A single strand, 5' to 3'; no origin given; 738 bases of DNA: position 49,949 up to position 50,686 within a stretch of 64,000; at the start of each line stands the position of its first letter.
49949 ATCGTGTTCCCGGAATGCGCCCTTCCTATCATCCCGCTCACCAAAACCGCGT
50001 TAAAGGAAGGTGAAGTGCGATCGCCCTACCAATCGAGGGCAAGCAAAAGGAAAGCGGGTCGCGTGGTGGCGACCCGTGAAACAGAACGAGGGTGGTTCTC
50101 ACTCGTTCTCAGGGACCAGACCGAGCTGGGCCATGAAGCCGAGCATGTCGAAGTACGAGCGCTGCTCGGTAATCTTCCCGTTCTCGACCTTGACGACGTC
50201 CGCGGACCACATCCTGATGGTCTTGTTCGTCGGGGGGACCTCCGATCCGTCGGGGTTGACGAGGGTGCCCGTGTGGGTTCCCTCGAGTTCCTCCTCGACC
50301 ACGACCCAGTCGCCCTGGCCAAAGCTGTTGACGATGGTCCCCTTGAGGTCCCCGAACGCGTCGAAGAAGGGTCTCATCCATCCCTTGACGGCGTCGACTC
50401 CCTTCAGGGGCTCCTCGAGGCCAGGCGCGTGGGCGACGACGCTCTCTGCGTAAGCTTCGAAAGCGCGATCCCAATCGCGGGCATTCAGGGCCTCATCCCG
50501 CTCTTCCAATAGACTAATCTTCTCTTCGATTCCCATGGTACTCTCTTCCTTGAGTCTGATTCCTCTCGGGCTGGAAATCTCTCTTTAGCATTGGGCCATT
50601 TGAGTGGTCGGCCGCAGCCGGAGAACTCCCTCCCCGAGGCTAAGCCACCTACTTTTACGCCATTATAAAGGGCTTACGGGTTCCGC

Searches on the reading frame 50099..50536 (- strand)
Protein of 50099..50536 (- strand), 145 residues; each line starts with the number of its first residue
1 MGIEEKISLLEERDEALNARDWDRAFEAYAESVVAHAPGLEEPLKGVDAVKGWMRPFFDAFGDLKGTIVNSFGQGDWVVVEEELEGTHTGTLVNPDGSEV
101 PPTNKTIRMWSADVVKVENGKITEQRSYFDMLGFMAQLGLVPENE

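Call 82: search_protein_families(library=pfam, proteins=[window:50099-50536:-], max_evalue=0.0001)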
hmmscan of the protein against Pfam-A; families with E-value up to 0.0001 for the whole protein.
window:50099-50536:- (145 aa): 2 families
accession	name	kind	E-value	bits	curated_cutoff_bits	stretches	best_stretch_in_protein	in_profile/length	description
PF07366.18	SnoaL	-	9.2e-28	97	28.4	1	14-138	8-126/126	SnoaL-like polyketide cyclase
PF12680.13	SnoaL_2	-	1.5e-21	77.3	27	1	15-124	6-101/102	SnoaL-like domain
